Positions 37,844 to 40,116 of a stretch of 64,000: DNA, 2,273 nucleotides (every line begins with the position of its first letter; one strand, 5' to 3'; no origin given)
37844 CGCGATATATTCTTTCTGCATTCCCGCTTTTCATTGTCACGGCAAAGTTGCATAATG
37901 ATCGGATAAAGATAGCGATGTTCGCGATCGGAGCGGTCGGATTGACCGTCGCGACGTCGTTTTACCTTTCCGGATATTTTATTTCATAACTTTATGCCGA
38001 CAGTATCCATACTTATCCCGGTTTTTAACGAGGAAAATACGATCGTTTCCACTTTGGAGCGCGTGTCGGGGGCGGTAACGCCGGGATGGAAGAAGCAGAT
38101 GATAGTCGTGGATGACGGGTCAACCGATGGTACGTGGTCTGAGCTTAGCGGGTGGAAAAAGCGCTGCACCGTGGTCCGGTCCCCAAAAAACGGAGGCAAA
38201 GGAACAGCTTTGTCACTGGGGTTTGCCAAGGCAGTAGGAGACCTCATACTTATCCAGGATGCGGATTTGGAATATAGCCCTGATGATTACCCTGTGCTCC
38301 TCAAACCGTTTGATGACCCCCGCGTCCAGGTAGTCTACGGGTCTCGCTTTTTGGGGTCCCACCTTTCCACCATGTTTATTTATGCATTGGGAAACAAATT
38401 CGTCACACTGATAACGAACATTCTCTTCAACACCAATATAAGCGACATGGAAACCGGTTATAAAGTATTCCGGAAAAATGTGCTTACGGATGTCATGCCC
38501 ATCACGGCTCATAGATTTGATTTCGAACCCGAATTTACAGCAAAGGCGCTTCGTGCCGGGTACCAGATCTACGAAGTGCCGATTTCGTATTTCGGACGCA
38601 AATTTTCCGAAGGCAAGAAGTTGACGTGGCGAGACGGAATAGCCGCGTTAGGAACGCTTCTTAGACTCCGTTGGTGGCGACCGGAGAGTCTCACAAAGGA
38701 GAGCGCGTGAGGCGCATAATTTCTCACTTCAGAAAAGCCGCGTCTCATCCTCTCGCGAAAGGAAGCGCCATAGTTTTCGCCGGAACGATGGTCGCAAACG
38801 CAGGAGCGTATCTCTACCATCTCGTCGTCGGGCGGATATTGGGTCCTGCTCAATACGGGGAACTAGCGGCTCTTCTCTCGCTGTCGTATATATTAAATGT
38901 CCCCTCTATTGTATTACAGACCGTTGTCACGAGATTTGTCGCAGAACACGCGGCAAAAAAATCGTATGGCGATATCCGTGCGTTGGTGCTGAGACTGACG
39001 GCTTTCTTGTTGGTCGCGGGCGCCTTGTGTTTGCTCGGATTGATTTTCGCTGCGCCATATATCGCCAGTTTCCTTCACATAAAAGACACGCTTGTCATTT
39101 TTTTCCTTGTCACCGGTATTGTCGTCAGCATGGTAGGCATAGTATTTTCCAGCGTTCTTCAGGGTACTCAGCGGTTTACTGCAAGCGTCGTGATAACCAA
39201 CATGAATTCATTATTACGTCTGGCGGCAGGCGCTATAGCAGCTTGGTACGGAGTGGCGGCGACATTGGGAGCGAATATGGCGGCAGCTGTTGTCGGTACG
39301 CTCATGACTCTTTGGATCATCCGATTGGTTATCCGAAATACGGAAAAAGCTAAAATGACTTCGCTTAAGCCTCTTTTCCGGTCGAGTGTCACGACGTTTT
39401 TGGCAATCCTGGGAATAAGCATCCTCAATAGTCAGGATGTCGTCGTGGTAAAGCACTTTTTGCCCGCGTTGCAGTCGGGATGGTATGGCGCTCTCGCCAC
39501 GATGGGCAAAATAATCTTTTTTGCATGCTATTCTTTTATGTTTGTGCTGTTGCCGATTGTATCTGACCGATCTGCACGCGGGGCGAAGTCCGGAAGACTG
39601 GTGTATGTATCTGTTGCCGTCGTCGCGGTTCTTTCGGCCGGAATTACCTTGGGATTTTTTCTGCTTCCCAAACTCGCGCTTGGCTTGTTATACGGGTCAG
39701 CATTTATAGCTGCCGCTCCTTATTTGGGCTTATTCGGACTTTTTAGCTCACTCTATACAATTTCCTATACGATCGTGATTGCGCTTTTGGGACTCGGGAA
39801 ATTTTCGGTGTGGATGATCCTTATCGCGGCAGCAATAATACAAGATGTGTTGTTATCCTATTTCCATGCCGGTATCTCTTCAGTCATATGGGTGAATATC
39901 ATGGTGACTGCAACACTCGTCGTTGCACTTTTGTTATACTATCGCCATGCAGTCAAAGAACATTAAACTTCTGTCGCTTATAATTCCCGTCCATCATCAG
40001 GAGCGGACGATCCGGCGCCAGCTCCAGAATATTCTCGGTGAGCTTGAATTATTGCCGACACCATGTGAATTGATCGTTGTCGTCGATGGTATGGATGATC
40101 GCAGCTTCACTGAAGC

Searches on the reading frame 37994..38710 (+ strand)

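Call 6: search_protein_families(library=pfam, proteins=[window:37994-38710:+])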
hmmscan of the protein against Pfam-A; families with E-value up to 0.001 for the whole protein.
window:37994-38710:+ (238 aa): 3 families
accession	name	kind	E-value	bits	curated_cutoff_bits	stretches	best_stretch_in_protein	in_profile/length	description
PF00535.33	Glycos_transf_2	-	4.4e-32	111.8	23.3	1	5-165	1-165/168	Glycosyl transferase family 2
PF10111.15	Glyco_tranf_2_2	-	1.1e-06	28.8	27.3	1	5-104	1-104/276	Glycosyltransferase like family 2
PF13641.12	Glyco_tranf_2_3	-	5.5e-05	23.7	27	1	2-137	1-132/230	Glycosyltransferase like family 2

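Call 10: search_protein_families(library=ncbifam, proteins=[window:37994-38710:+], max_evalue=0.01)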
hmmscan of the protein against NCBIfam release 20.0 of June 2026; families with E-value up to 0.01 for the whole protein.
window:37994-38710:+ (238 aa): 18 families
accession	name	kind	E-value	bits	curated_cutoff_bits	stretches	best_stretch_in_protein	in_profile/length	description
TIGR04182.1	glyco_TIGR04182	equivalog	5e-27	95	325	1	4-225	2-217/293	S-layer glycoprotein N-glycosyltransferase AglJ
NF041391.1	DPhHxTase_Halo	equivalog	1.6e-13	50.2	375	1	10-203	3-187/213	dolichyl-phosphate hexose transferase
NF058614.1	PPMAGASynPpgS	equivalog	1.9e-13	50.4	370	1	4-217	2-214/226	polyprenyl-phospho-N-acetylgalactosaminyl synthase PpgS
TIGR03937.1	PgaC_IcaA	equivalog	2.3e-13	49.9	422.3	1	2-116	45-161/407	poly-beta-1,6-N-acetyl-D-glucosamine synthase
TIGR04283.1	glyco_like_mftF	equivalog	3.3e-13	49.7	182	1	4-132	1-124/221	TIGR04283 family arsenosugar biosynthesis glycosyltransferase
NF047588.1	GlcsyltransPgfSStrep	equivalog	4.2e-13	49.2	500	1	4-170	3-170/308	glycosyltransferase PgfS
TIGR03965.1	mycofact_glyco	equivalog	5.6e-13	48.6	280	1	2-116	74-189/467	mycofactocin biosynthesis glycosyltransferase MftF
NF007986.1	PRK10714.1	equivalog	8.2e-13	48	529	1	3-208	7-209/316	undecaprenyl-phosphate 4-deoxy-4-formamido-L-arabinose transferase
NF010496.0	PRK13915.1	equivalog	9.1e-11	41.4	262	1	3-116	32-153/307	glucosyl-3-phosphoglycerate synthase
NF041875.1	EPS_EpsD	equivalog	4.7e-10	39.4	370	1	4-97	1-95/325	exopolysaccharide biosynthesis glycosyltransferase EpsD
NF007482.0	PRK10073.1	equivalog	6.3e-10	38.6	423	1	2-104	6-108/334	glycosyltransferase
NF047683.1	TeichurnBiosyTuaG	equivalog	8.1e-09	35.5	400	1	2-98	6-103/252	teichuronic acid biosynthesis protein TuaG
TIGR03111.1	glyc2_xrt_Gpos1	hypoth_equivalog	1e-06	27.9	363.95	1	1-116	48-167/439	TIGR03111 family XrtG-associated glycosyltransferase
TIGR04242.1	nodulat_NodC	equivalog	1.8e-06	27.2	550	1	1-116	47-166/395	chitooligosaccharide synthase NodC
NF041865.1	EpsU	equivalog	1.4e-05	24.3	700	1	5-97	42-138/394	exopolysaccharide biosynthesis GT2 family glycosyltransferase EpsU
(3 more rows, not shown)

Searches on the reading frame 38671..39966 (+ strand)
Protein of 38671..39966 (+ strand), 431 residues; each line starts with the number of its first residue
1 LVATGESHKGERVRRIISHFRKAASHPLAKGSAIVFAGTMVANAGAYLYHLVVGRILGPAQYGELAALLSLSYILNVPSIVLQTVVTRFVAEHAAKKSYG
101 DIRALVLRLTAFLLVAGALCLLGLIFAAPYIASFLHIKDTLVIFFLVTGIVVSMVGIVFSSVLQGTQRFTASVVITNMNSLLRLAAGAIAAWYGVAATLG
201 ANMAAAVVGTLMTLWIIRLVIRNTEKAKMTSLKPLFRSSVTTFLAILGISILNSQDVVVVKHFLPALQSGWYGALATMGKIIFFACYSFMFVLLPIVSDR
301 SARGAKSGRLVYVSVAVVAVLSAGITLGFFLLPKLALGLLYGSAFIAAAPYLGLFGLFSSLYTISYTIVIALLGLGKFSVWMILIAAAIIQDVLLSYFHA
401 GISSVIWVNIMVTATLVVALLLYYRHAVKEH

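Call 6: search_protein_families(library=pfam, proteins=[window:38671-39966:+])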
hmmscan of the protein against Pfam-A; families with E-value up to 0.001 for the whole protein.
window:38671-39966:+ (431 aa): 2 families
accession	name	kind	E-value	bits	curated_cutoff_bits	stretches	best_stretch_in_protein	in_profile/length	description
PF01943.22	Polysacc_synt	-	8.9e-14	52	28.2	1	28-299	1-272/274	Polysaccharide biosynthesis protein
PF13440.11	Polysacc_synt_3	-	3.3e-09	36.8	23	1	52-349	1-292/293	Polysaccharide biosynthesis protein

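Call 10: search_protein_families(library=ncbifam, proteins=[window:38671-39966:+], max_evalue=0.01)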
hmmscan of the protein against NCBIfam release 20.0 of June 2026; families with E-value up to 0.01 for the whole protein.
window:38671-39966:+ (431 aa): 0 families
